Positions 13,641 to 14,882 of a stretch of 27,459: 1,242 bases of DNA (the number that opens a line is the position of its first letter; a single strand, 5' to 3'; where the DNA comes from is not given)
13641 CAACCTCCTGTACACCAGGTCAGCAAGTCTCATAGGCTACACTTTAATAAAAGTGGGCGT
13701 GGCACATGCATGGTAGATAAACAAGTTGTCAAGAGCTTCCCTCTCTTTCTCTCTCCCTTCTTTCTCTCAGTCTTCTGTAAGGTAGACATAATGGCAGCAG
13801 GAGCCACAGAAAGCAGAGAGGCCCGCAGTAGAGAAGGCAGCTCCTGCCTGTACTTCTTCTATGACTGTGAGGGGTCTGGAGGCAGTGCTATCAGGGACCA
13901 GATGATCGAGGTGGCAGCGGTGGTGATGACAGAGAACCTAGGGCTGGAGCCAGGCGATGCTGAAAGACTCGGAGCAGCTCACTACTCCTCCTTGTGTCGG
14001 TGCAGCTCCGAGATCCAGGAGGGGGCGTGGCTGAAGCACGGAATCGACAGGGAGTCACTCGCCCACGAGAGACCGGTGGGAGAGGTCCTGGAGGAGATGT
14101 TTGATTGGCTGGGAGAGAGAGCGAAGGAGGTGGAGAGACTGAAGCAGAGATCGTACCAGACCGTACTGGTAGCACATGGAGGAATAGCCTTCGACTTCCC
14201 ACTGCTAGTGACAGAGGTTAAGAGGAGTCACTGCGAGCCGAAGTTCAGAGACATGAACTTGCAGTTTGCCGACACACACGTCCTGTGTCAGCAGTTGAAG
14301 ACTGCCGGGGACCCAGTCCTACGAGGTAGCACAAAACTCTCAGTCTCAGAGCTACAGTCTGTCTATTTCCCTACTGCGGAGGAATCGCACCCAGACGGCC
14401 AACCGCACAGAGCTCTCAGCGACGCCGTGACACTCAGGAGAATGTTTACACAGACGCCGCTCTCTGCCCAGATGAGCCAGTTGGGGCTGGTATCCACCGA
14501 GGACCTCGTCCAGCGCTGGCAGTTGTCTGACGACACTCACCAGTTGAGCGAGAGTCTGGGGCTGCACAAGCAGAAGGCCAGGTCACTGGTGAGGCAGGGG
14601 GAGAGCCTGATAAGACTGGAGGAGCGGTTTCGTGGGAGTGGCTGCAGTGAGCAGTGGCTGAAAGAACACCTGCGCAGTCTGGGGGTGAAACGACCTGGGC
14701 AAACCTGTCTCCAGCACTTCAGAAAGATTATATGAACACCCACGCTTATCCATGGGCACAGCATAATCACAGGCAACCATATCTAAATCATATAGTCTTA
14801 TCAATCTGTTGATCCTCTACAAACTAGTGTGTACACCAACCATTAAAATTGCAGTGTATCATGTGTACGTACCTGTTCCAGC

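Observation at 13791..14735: Intronless TREX1/2-like 3'-5' exonuclease gene nested antisense inside an SMC3 intron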

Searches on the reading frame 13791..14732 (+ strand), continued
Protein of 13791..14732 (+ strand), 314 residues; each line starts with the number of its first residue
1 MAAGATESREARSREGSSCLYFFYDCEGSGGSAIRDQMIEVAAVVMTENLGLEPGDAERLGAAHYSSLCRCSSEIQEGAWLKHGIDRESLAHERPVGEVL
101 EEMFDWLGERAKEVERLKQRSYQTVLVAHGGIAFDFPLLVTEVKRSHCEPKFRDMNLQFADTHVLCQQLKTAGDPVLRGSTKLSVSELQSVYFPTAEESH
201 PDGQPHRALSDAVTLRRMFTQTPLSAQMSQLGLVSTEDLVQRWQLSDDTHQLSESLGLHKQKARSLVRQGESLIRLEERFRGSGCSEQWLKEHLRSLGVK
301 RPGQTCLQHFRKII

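Call 56: find_encoding_contigs(protein=P0014, flank=5000, max_places=3)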
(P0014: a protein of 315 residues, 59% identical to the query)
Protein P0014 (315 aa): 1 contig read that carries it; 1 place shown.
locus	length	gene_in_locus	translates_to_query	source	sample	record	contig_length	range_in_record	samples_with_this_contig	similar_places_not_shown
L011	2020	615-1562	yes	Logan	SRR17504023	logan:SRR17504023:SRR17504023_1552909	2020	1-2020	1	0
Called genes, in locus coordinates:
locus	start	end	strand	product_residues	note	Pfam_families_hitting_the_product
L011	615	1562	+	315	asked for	PF00929:RNase_T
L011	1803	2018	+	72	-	?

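Call 58: find_encoding_contigs(protein=P0035, flank=10000, max_places=2)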
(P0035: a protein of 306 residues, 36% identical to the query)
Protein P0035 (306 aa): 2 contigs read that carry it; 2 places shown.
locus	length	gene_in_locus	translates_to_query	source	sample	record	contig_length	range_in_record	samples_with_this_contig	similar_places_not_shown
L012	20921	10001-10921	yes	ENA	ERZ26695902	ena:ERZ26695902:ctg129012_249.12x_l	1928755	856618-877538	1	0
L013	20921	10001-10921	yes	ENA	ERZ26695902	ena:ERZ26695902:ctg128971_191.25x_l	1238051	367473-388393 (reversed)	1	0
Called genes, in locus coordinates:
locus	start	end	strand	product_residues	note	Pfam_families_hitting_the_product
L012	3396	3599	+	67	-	-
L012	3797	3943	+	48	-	-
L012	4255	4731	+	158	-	-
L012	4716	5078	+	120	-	-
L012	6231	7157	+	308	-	PF00929:RNase_T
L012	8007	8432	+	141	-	PF00929:RNase_T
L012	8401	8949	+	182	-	-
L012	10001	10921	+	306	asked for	PF00929:RNase_T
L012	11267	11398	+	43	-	-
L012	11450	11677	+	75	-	-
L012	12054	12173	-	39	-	-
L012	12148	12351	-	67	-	-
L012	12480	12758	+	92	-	-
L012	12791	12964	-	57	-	-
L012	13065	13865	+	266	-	PF13414:TPR_11 (faint)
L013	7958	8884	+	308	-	PF00929:RNase_T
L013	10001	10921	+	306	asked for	PF00929:RNase_T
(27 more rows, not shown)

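Call 59: find_encoding_contigs(protein=P0036, flank=10000, max_places=2)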
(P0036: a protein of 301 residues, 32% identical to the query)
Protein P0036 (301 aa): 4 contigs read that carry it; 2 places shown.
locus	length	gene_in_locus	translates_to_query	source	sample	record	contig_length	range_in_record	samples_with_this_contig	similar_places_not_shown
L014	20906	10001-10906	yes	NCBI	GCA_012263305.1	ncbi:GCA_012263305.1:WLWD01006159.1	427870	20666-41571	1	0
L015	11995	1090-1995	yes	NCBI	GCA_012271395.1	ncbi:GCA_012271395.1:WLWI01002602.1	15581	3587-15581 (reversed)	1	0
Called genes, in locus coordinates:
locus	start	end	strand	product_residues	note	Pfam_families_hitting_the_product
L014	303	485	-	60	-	-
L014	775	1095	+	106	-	-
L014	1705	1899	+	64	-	-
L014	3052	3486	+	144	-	-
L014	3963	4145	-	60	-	-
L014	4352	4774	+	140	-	PF00929:RNase_T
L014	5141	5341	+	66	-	-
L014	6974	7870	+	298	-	PF00929:RNase_T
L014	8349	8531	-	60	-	-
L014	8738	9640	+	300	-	PF00929:RNase_T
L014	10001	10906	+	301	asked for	PF00929:RNase_T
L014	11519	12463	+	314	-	PF00929:RNase_T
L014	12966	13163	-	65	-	-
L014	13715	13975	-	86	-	-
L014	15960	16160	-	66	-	-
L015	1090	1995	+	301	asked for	PF00929:RNase_T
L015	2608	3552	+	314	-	PF00929:RNase_T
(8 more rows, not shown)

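Call 66: find_encoding_contigs(protein=P0048, flank=10000, max_places=2)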
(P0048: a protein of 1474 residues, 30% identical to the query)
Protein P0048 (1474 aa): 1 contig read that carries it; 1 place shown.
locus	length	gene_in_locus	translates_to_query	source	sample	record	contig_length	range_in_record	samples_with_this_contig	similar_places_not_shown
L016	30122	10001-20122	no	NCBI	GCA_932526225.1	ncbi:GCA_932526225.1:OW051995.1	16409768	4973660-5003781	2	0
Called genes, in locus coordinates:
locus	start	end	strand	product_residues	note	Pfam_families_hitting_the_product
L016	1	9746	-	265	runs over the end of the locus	PF00403:HMA, PF00080:Sod_Cu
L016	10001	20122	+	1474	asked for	PF00929:RNase_T (faint)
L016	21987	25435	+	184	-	PF00254:FKBP_C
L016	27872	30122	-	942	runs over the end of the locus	PF00130:C1_1, PF11470:TUG-UBL1 (faint), PF00130:C1_1 (weak), PF00788:RA, PF00788:RA, PF24099:RBD_DGKtheta (weak), PF00781:DAGK_cat, PF00609:DAGK_acc, +1 more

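Call 89: search_protein_families(library=pfam, alignment_id=A1, max_evalue=1)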
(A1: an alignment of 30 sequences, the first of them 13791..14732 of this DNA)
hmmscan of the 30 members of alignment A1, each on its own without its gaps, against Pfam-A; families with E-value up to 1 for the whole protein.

A. member 1, window:13791-14732:+ (314 aa): 3 families
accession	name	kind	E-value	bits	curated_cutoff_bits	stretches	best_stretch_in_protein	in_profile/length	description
PF00929.31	RNase_T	-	5.3e-08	34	24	1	23-214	2-159/164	Exonuclease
PF14106.11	DUF4279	-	0.016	15.9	25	1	45-122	9-78/116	Domain of unknown function (DUF4279)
PF13482.12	RNase_H_2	-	0.23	11.8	22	1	109-158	39-93/165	RNase_H superfamily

B. families by the number of members that match (of 30 scanned): 22 families
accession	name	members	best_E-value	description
PF00929.31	RNase_T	30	3.3e-18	Exonuclease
PF13482.12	RNase_H_2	18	0.00088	RNase_H superfamily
PF22123.2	Exu_RNase_H_like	3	0.0035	Exuperantia RNAse H-like domain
PF03337.18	Pox_F12L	3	0.21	Poxvirus F12L protein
PF16473.11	Rv2179c-like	2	0.0018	3'-5' exoribonuclease Rv2179c-like domain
PF04239.17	DUF421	2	0.013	YetF C-terminal domain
PF24410.1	wHTH-HSP90_Na-assoc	1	0.00051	wHTH-Hsp90_Na associated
PF01498.24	HTH_Tnp_Tc3_2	1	0.0042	Transposase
PF23252.1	KH_PARP14_5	1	0.0074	PARP14, fifth type I KH domain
PF14106.11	DUF4279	1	0.016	Domain of unknown function (DUF4279)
PF25826.1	DUF7952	1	0.037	Domain of unknown function (DUF7952)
PF21144.2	Aquarius_N_3rd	1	0.054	Intron-binding protein aquarius insert domain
PF00607.25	Gag_p24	1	0.057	gag protein p24 N-terminal domain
PF06732.16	Pescadillo_N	1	0.063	Pescadillo N-terminus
PF23969.1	DUF7296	1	0.077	Domain of unknown function (DUF7296)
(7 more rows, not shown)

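Call 91: search_solved_structures(query=P0046, max_evalue=10)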
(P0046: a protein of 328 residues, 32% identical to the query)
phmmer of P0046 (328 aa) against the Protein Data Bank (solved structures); distinct sequences matched with E-value up to 10: 23.
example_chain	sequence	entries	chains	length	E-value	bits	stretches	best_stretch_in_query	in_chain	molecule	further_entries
2p1j_A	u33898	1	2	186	3.6e-08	36.3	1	28-110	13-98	DNA polymerase III polC-type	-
9mrd_A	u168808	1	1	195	7.5e-08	35.2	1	29-215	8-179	exodeoxyribonuclease III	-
9mrc_A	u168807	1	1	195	1.3e-07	34.4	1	29-215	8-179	exodeoxyribonuclease III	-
9l8b_A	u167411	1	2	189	2.4e-07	33.6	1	28-218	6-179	exodeoxyribonuclease III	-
9l85_A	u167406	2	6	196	1.6e-06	30.8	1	30-214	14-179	exodeoxyribonuclease III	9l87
9qpc_A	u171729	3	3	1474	8.1e-05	25.3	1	27-110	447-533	DNA polymerase III PolC-type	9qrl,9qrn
8h18_A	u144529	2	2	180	0.001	21.6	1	28-139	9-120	DnaQ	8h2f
1y97_A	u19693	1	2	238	0.0016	21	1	120-218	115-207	Three prime repair exonuclease 2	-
6a45_A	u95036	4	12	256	0.0021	20.6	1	120-218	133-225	Three prime repair exonuclease 2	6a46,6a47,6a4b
9l8a_A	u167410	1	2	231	0.01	18.3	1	119-219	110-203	exodeoxyribonuclease III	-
9l89_A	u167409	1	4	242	0.049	16.1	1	120-214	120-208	Three-prime repair exonuclease 1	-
9o0w_A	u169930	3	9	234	0.049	16.1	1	120-213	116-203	Three-prime repair exonuclease 1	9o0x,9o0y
8vl7_A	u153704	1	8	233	0.057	15.9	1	120-213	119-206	Three-prime repair exonuclease 1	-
9ava_A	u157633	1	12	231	0.057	15.9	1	120-213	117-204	Three-prime repair exonuclease 1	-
7tqq_A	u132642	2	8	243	0.062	15.8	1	120-213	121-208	Three-prime repair exonuclease 1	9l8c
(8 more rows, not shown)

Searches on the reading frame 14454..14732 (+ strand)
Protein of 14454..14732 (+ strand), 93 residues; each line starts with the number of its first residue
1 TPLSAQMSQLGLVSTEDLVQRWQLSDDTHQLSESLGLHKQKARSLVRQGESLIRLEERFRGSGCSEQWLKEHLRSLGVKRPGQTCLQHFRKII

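Call 45: predict_structure(alignment_id=A2)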
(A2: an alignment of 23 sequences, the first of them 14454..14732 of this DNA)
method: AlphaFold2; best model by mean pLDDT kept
length: 93 residues; sequences in the alignment: 23
mean_pLDDT: 84.9   pTM: 0.63
mean pLDDT of the five models: 84.9, 80.6, 79.5, 75.4, 68.0
residues with pLDDT >= 90: 23; 70-90: 59; 50-70: 11; < 50: 0
segments of 3 or more residues with pLDDT < 50: none
pLDDT, mean of each block of 10 residues (from residue 1): 62 83 90 88 89 90 89 88 87 82
secondary structure, 60 per line:
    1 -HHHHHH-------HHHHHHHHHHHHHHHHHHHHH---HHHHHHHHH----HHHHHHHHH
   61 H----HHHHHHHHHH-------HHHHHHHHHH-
elements in order: H2-7 H15-35 H39-47 H52-61 H66-75 H83-92

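Call 68: search_solved_structures(query=A2, max_evalue=10)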
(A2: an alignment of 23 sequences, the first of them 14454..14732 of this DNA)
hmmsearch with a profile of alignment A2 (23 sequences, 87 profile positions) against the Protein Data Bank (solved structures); distinct sequences matched with E-value up to 10: 11.
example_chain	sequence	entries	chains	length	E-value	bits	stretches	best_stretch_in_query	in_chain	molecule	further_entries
2x48_A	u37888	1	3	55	0.58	13.6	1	39-70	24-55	CAG38821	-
6u4y_A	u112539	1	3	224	0.78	13.2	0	8-34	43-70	Histone-lysine N-methyltransferase EZH2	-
7wji_A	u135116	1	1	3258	0.87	13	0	27-54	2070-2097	Protein unc-80 homolog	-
7sx3_E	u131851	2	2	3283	0.89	13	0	27-54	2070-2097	Protein unc-80 homolog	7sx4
7w7g_B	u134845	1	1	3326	0.97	12.9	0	27-54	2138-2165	Protein unc-80 homolog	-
4zi3_D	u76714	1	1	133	1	12.8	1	46-76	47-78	Cilia- and flagella-associated protein 36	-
4zi2_C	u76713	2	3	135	1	12.8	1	46-76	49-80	Cilia- and flagella-associated protein 36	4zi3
5k7v_A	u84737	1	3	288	1.1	12.7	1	15-61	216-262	Designed protein HR00C3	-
7vf6_A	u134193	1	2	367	1.6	12.1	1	11-61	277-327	PurA-like adenylosuccinate synthetase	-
6vfh_B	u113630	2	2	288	2.8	11.4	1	16-58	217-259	T33_dn10B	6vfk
11cp_A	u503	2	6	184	3.9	10.9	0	53-84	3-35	designed metalloprotease TDPr3 | TDPr3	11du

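Call 69: search_protein_families(library=pfam, alignment_id=A2, max_evalue=1)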
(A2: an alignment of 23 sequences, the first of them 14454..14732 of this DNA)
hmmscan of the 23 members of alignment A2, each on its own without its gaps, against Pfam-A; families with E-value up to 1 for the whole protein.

A. member 1, window:14454-14732:+ (93 aa): 0 families

B. families by the number of members that match (of 23 scanned): 18 families
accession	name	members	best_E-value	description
PF04558.20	tRNA_synt_1c_R1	2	0.099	Glutaminyl-tRNA synthetase, non-specific RNA binding region part 1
PF01498.24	HTH_Tnp_Tc3_2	1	0.0011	Transposase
PF23252.1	KH_PARP14_5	1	0.04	PARP14, fifth type I KH domain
PF20947.2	Flu_PB2_1st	1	0.042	Influenza RNA polymerase PB2 N-terminal region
PF12081.13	GldM_1st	1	0.049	GldM N-terminal domain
PF25826.1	DUF7952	1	0.061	Domain of unknown function (DUF7952)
PF03221.22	HTH_Tnp_Tc5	1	0.066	Tc5 transposase DNA-binding domain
PF18436.6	HECW1_helix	1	0.087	Helical box domain of E3 ubiquitin-protein ligase HECW1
PF04239.17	DUF421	1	0.094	YetF C-terminal domain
PF08977.15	BOFC_N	1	0.095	Bypass of Forespore C, N terminal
PF13342.12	Toprim_Crpt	1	0.099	C-terminal repeat of topoisomerase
PF14316.11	DUF4381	1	0.13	Domain of unknown function (DUF4381)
PF00482.28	T2SSF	1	0.14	Type II secretion system (T2SS), protein F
PF22427.2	SMMA_C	1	0.15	Maltogenic amylase, C-terminal domain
PF20064.4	DUF6463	1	0.15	Family of unknown function (DUF6463)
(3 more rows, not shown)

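Call 73: fold_search(model_id=the predicted structure, library=pdb)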
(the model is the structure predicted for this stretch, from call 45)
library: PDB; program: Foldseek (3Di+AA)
matches with E <= 10: 46; with E <= 0.001: 0
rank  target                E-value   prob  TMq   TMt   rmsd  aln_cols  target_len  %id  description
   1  6ghd_A                2.3e+00  0.82  0.55  0.58   2.2        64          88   14  Structural analysis of the ternary complex between lamin A/C, BAF and emerin identifies an interface disrupted in auto (released 2018-08-08)
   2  8y5l_NA               2.3e+00  0.41  0.42  0.11   5.1        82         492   16  E.coli transcription translation coupling complex in TTC-B state 1 (subclass1) containing mRNA with 30-mer spacer, Nu (released 2025-08-13)
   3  7z21_A                2.7e+00  0.77  0.55  0.58   2.2        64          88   14  BAF A12T bound to the lamin A/C Ig-fold domain (released 2022-08-24)
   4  5lm9                  2.8e+00  0.21  0.39  0.14   6.1        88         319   14  Structure of E. coli NusA (released 2017-04-05)
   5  1ci4_B                3.2e+00  0.57  0.52  0.55   3.1        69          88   14  THE CRYSTAL STRUCTURE OF HUMAN BARRIER-TO-AUTOINTEGRATION FACTOR (BAF) (released 2000-08-16)
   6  7z21_D                3.4e+00  0.69  0.55  0.59   2.2        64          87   14  BAF A12T bound to the lamin A/C Ig-fold domain (released 2022-08-24)
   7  8s6p                  3.4e+00  0.10  0.27  0.15  10.2        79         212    9  Crystal structure of a computationally designed protein bound to a Ru-containing cofactor (released 2025-05-28)
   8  7z21_C                3.6e+00  0.47  0.50  0.53   3.4        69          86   13  BAF A12T bound to the lamin A/C Ig-fold domain (released 2022-08-24)
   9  8df7_A                3.6e+00  0.15  0.29  0.05   5.7        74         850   16  Structure of M. kandleri topoisomerase V in complex with DNA. 38 base pair symmetric DNA complex (released 2022-08-31)
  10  6ghd_C                3.8e+00  0.66  0.56  0.59   2.2        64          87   14  Structural analysis of the ternary complex between lamin A/C, BAF and emerin identifies an interface disrupted in auto (released 2018-08-08)
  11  8df9_B                3.8e+00  0.14  0.29  0.05   5.7        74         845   16  Structure of M. kandleri topoisomerase V in complex with DNA. 38 base pair asymmetric DNA complex (released 2022-08-31)
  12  9gvf                  4.0e+00  0.09  0.28  0.16  10.3        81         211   14  Crystal structure of a computationally designed protein (released 2025-10-08)
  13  2d6f_D                4.5e+00  0.09  0.29  0.06  11.7        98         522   16  Crystal structure of Glu-tRNA(Gln) amidotransferase in the complex with tRNA(Gln) (released 2006-07-11)
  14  2csb_A                5.3e+00  0.12  0.29  0.07   5.6        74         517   16  Crystal structure of Topoisomerase V from Methanopyrus kandleri (61 kDa fragment) (released 2006-01-31)
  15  3v7k_A                5.6e+00  0.18  0.41  0.15   4.6        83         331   14  Co-crystal structure of K72E variant of rat polymerase beta: Enzyme-DNA binary complex (released 2013-01-16)
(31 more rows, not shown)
